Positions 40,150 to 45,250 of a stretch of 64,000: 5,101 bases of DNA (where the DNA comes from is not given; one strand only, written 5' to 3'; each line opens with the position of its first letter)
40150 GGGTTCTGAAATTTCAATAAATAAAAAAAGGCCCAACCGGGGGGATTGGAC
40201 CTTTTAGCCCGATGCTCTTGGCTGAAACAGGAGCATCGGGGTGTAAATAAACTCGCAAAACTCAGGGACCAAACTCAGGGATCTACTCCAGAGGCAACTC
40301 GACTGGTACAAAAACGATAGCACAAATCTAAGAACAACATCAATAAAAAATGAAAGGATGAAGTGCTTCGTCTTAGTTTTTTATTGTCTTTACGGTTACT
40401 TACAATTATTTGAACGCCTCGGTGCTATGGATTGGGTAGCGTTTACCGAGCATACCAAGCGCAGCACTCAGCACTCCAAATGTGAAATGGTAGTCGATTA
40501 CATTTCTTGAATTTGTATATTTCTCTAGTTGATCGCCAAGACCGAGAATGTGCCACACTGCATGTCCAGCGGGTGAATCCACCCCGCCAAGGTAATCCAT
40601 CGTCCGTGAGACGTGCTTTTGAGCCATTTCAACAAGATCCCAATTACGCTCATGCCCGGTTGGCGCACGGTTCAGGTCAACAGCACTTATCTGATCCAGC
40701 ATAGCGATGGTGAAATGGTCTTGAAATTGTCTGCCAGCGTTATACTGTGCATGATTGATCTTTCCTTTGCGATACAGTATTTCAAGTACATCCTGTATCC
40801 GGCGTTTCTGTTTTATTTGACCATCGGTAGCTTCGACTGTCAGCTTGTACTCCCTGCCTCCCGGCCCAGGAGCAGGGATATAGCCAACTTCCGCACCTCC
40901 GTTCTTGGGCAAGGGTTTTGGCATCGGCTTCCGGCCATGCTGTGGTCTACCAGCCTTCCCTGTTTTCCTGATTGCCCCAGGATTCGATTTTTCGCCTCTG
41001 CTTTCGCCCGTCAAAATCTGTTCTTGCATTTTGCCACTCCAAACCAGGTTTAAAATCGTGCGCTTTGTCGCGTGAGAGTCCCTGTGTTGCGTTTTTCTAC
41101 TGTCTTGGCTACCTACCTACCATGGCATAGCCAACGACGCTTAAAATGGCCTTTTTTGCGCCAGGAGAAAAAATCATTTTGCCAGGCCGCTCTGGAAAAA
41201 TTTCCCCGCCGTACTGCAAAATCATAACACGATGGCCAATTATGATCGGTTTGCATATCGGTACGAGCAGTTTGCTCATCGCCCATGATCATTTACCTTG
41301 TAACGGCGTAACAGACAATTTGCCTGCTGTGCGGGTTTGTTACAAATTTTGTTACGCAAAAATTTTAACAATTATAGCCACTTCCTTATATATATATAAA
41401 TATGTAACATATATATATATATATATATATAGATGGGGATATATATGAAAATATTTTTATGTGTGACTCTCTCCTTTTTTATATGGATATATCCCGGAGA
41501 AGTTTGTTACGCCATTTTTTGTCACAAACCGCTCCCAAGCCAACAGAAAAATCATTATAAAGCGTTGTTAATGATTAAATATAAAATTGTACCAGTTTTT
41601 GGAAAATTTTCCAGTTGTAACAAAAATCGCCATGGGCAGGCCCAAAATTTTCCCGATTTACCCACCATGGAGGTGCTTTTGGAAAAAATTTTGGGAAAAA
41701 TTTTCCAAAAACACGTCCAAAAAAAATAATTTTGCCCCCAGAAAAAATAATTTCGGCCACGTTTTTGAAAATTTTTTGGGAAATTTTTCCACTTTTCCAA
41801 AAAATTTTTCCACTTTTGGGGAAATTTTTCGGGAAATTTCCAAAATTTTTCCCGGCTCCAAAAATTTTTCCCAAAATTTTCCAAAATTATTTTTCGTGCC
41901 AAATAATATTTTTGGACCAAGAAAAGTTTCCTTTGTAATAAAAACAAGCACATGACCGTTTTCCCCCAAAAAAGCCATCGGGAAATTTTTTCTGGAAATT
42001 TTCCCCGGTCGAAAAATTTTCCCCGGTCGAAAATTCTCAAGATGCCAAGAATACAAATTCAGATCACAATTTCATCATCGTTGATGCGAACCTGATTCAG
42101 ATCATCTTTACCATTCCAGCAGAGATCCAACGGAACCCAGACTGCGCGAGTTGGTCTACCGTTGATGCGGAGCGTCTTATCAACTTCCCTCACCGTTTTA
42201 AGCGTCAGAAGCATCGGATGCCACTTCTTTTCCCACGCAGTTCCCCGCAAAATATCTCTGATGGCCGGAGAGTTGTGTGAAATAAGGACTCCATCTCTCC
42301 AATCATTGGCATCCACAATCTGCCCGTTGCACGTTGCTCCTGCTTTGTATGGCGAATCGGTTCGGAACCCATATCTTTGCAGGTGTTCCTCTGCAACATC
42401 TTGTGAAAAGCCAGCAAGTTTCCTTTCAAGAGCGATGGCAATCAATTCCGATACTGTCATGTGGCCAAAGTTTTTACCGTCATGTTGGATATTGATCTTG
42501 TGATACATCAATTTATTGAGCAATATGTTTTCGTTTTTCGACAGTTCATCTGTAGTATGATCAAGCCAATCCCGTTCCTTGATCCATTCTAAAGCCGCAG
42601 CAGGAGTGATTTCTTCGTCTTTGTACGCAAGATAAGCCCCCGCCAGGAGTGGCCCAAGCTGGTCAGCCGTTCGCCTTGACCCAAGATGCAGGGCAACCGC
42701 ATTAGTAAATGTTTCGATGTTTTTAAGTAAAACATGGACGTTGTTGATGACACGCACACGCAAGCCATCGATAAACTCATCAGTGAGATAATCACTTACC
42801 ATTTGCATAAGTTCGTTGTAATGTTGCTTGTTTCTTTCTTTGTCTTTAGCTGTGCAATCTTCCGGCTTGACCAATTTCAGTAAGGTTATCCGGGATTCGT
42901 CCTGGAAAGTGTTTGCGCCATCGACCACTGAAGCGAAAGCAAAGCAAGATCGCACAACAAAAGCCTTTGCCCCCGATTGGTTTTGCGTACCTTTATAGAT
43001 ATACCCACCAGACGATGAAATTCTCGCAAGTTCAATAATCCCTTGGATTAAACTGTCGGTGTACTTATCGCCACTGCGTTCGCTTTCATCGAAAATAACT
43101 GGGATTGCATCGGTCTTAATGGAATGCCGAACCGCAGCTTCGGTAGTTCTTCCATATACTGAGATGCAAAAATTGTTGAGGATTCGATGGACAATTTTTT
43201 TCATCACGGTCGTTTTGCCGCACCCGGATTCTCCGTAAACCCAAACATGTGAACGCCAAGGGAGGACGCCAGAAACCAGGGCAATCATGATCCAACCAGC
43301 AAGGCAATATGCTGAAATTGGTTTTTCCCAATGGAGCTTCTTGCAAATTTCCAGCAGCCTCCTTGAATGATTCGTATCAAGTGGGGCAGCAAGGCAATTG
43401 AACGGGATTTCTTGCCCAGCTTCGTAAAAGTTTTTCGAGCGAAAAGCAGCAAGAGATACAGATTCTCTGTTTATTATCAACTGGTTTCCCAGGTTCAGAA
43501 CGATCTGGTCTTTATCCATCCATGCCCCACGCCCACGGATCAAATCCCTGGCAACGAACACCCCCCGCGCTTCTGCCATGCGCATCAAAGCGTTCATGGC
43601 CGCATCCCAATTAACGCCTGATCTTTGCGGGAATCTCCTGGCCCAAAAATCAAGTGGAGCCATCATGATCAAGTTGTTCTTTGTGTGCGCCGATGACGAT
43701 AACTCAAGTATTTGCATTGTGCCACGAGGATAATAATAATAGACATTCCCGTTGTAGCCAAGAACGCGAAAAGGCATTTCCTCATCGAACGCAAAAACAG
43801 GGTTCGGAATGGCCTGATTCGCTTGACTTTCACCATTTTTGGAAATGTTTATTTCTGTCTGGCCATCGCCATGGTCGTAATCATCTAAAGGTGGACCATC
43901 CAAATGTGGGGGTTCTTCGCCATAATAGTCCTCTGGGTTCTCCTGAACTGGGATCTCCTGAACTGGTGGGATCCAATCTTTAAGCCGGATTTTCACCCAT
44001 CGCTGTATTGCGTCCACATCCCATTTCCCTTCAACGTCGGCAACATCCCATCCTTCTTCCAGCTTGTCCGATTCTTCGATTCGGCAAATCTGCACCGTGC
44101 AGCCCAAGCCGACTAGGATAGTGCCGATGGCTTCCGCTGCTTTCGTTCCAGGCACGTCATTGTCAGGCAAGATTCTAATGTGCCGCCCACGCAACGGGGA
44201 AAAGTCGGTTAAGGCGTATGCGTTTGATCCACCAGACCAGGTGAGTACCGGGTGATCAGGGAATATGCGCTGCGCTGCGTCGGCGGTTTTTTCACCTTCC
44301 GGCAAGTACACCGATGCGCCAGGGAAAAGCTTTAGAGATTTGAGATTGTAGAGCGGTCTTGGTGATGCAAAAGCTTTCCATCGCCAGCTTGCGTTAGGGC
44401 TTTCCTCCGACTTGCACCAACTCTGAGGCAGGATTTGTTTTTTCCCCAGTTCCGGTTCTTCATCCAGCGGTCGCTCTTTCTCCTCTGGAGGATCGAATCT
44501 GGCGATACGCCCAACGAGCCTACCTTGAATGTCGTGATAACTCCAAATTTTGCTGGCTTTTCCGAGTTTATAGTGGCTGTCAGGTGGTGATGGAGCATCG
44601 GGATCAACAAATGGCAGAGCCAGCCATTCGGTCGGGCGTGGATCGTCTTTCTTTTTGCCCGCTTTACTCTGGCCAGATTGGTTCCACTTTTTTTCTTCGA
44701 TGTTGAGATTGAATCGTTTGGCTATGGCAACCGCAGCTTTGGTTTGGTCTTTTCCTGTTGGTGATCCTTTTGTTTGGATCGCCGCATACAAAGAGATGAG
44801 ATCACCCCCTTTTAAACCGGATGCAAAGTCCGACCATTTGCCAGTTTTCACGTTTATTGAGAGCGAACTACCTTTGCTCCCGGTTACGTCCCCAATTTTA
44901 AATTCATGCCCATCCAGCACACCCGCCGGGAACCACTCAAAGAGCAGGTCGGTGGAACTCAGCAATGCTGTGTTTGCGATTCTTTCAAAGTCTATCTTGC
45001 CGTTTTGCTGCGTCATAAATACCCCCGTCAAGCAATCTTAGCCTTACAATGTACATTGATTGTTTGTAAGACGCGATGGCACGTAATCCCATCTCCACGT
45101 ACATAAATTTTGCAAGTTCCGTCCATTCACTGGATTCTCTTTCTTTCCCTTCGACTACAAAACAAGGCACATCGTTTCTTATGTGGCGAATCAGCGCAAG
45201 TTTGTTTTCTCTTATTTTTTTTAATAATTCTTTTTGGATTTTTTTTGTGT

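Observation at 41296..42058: Gene-free ~760-bp region of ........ repeats, (TA)n tracts and a dense array of G/C-flanked AnTn blocks beside the primase-helicase gene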

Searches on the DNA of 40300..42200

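Call 28: search_rna_families(source=window, start=40300, end=42200, threshold=evalue, max_evalue=1)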
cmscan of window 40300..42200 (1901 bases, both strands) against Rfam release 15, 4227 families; matches with E-value up to 1: 20.
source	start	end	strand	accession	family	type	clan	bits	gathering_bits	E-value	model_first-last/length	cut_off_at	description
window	41787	41930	-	RF03926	MIR1435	Gene; miRNA;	-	27.5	94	0.22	1-186/186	no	MIR1435 microRNA precursor family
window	41649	41836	-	RF04128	MIR8562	Gene; miRNA;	-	27.4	211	0.019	1-242/242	no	MIR8562 microRNA precursor family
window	41644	41842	+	RF03926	MIR1435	Gene; miRNA;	-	27.2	94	0.24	1-186/186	no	MIR1435 microRNA precursor family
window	41763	41847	+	RF03697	mir-722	Gene; miRNA;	-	26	81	0.03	1-67/67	no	mir-722 microRNA precursor family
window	41666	41802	+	RF04174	MIR4208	Gene; miRNA;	-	25.1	140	0.52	1-191/191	no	MIR4208 microRNA precursor family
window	41785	41841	+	RF00697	mir-186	Gene; miRNA;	-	25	70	0.062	1-82/82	no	mir-186 microRNA precursor family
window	41381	41440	+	RF04154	mir-1277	Gene; miRNA;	-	23.8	81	0.19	1-78/78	no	mir-1277 microRNA precursor family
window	41649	41836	+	RF04128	MIR8562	Gene; miRNA;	-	23.7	211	0.12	1-242/242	no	MIR8562 microRNA precursor family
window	41374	41440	-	RF04154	mir-1277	Gene; miRNA;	-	23.7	81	0.2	1-78/78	no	mir-1277 microRNA precursor family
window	41374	41446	+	RF04158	mir-568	Gene; miRNA;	-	23.7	75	0.59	1-93/93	no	mir-568 microRNA precursor family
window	41693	41791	+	RF03694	mir-266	Gene; miRNA;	-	23.1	80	0.17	1-83/83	no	mir-266 microRNA precursor family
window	42002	42084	-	RF01574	DdR6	Gene; snRNA; snoRNA; CD-box;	-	22.7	90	0.82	1-86/86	no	Dictyostelium snoRNA DdR6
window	41788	41844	-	RF00697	mir-186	Gene; miRNA;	-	21.2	70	0.62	1-82/82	no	mir-186 microRNA precursor family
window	41595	41710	-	RF03697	mir-722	Gene; miRNA;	-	20.8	81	0.76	1-67/67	no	mir-722 microRNA precursor family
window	41759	41865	-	RF02792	sRNA162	Gene; antisense;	-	20.2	78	1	1-190/190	no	Archaeal Small RNA 162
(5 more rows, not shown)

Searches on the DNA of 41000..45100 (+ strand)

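Call 4: search_dna_similar(query=window:41000-45100:+, collection=phages, mode=near, max_rows=25)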
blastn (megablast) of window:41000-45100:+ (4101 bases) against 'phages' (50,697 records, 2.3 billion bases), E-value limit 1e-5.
No match.

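Call 45: search_dna_similar(query=window:41590-42045:+, collection=phages, mode=distant, max_evalue=0.001, max_rows=30)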
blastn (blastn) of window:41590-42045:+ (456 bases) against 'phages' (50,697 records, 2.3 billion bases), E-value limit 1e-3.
No match.
